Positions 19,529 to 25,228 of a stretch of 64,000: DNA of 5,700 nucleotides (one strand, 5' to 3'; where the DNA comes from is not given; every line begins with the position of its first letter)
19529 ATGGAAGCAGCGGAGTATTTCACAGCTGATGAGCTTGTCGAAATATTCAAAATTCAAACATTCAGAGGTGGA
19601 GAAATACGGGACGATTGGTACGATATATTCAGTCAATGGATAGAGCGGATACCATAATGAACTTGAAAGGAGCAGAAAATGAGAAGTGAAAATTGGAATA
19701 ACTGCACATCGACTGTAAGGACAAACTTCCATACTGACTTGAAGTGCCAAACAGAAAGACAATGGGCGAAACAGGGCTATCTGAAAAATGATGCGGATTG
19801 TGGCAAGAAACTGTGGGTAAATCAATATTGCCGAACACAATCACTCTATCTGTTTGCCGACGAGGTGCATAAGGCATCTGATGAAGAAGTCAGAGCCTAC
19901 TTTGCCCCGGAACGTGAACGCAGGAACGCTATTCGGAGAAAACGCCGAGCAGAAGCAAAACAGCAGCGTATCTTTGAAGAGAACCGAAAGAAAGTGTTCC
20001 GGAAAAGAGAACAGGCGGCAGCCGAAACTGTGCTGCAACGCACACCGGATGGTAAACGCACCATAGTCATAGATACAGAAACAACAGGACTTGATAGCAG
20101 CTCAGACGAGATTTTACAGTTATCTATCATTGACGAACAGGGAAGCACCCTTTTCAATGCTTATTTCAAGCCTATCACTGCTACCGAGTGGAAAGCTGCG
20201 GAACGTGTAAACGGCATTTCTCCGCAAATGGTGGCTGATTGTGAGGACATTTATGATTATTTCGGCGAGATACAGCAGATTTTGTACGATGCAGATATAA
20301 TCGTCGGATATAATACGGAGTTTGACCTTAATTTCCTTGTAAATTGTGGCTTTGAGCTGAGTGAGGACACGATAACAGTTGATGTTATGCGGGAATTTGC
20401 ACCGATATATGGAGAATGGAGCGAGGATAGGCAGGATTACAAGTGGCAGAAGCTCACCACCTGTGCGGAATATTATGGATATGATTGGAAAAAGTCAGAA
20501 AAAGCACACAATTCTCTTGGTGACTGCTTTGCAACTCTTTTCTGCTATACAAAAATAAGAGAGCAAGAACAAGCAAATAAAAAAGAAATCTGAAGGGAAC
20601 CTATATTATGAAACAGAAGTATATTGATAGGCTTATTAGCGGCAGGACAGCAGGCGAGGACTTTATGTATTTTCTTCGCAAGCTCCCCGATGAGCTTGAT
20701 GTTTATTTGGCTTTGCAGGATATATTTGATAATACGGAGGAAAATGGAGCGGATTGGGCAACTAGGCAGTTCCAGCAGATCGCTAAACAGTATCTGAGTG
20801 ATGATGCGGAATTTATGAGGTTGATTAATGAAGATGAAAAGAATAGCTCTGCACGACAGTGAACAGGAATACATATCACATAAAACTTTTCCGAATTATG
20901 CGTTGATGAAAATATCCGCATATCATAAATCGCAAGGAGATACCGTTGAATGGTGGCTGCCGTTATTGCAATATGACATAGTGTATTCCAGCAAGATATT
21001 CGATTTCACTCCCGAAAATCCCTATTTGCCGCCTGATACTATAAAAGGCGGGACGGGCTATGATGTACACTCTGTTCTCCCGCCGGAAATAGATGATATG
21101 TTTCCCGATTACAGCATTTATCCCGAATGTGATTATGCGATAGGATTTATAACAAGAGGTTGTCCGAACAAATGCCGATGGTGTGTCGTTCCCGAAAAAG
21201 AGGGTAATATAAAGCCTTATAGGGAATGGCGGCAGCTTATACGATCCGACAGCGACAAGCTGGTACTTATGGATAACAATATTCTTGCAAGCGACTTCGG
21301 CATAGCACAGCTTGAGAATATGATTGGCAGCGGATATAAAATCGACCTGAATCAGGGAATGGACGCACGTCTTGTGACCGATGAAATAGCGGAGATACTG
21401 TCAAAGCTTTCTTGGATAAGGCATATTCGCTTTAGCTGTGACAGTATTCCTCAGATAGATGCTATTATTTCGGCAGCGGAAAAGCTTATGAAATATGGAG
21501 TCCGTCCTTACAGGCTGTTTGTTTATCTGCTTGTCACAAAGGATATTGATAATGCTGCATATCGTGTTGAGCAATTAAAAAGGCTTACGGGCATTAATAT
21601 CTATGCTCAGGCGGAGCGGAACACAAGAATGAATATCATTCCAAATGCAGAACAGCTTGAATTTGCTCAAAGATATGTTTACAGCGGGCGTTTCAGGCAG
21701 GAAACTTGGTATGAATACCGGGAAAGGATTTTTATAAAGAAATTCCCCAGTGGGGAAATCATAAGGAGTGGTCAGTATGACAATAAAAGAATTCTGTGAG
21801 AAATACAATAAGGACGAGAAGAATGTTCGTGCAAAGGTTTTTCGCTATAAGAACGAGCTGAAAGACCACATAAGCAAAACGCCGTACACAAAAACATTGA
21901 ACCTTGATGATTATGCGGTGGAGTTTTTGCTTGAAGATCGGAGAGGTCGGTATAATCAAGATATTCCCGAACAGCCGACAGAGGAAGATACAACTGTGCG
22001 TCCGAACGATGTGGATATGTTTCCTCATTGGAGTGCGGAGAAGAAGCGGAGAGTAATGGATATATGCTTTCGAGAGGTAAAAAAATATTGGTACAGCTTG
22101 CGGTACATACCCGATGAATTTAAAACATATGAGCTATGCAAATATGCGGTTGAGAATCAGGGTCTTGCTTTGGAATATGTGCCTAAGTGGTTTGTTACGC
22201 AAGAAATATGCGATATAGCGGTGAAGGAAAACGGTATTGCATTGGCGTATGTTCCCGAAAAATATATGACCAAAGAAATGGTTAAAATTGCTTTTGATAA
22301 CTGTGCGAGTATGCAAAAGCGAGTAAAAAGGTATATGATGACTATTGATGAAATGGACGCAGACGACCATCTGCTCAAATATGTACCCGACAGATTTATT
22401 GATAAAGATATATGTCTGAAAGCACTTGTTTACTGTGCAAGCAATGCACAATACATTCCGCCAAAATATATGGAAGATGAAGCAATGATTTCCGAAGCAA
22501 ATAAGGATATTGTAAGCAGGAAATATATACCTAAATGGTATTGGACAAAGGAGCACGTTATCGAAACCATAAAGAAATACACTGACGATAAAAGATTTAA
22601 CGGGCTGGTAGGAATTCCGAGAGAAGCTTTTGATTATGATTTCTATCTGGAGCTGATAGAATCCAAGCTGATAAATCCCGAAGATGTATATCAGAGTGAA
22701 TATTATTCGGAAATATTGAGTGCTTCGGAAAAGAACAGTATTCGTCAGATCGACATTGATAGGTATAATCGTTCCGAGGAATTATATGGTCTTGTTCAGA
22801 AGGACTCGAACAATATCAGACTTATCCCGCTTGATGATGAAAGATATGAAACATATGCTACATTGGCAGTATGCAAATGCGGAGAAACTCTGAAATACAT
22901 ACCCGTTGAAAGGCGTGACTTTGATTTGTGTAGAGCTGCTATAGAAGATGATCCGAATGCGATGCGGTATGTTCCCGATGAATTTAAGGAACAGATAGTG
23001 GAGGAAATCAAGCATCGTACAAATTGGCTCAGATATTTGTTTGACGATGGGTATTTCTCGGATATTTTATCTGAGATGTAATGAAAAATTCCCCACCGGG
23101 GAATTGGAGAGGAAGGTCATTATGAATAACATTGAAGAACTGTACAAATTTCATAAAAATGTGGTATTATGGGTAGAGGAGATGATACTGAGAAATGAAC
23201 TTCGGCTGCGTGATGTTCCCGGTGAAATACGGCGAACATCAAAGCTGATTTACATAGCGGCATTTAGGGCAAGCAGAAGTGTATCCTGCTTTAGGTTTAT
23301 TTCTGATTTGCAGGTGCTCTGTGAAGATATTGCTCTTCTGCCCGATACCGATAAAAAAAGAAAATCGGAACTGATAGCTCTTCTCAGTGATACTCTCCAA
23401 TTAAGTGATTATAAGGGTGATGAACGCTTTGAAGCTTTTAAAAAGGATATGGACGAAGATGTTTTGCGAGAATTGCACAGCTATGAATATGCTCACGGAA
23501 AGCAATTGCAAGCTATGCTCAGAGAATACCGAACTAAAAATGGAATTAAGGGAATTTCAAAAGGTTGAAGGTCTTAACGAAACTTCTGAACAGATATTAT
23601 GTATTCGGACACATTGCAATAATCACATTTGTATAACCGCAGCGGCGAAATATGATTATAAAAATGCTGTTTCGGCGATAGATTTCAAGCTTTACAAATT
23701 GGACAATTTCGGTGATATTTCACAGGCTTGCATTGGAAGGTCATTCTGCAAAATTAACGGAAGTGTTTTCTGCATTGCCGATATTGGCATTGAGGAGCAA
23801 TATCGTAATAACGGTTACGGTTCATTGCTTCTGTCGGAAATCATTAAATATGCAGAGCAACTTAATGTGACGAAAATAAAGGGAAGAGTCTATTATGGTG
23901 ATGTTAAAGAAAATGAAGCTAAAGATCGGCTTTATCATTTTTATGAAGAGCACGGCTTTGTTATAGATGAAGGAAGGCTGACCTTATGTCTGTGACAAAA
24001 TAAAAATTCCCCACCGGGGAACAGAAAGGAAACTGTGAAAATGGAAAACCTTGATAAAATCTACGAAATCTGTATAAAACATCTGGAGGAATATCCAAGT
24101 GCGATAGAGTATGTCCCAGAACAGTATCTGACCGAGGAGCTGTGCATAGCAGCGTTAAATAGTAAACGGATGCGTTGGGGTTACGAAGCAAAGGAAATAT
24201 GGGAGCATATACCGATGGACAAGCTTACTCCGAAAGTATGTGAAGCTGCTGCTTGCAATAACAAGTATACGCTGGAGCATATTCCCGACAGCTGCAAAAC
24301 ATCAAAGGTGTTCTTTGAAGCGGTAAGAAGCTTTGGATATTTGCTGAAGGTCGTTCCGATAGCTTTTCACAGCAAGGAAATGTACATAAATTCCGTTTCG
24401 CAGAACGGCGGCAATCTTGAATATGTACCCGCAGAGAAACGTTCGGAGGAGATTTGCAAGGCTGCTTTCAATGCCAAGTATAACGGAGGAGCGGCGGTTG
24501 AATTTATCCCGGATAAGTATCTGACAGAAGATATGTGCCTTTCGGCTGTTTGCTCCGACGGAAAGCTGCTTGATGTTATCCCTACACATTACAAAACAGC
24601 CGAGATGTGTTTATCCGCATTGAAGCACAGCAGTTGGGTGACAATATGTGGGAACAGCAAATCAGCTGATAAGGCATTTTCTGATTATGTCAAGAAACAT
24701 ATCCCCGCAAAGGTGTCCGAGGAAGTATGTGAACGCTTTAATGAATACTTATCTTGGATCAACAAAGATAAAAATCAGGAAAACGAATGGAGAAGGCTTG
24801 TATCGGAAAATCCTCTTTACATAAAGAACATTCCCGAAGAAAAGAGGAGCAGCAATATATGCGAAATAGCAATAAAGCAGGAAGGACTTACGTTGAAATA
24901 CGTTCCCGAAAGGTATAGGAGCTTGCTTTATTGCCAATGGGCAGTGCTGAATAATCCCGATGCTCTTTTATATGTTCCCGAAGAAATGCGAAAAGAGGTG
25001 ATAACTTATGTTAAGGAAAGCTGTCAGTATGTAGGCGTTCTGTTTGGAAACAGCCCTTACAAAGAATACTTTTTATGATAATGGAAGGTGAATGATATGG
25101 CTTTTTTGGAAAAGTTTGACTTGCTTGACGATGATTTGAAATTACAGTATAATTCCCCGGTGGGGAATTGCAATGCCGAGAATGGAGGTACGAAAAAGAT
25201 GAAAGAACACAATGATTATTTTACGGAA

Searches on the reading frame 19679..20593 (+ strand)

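Call 29: search_protein_families(library=pfam, proteins=[window:19679-20593:+], max_evalue=0.01)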
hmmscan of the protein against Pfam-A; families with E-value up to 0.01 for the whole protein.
window:19679-20593:+ (304 aa): 2 families
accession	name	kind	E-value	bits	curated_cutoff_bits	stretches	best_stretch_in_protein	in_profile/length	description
PF00929.31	RNase_T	-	6e-13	50.1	24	1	129-287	1-161/164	Exonuclease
PF13482.12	RNase_H_2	-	1.1e-05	25.9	22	1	131-272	3-119/165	RNase_H superfamily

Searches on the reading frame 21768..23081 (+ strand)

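Call 29: search_protein_families(library=pfam, proteins=[window:21768-23081:+], max_evalue=0.01)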
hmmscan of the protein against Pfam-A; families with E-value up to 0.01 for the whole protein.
window:21768-23081:+ (437 aa): 1 family
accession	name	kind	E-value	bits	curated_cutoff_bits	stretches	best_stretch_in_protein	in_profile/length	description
PF13475.11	DUF4116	-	3.6e-23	81.3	24.9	3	366-407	7-49/49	Domain of unknown function (DUF4116)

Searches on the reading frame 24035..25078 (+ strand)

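Call 29: search_protein_families(library=pfam, proteins=[window:24035-25078:+], max_evalue=0.01)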
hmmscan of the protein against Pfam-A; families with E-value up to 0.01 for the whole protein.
window:24035-25078:+ (347 aa): 1 family
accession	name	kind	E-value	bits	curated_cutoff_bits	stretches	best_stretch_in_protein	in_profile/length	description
PF13475.11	DUF4116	-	1.2e-18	66.8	24.9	1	255-295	8-49/49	Domain of unknown function (DUF4116)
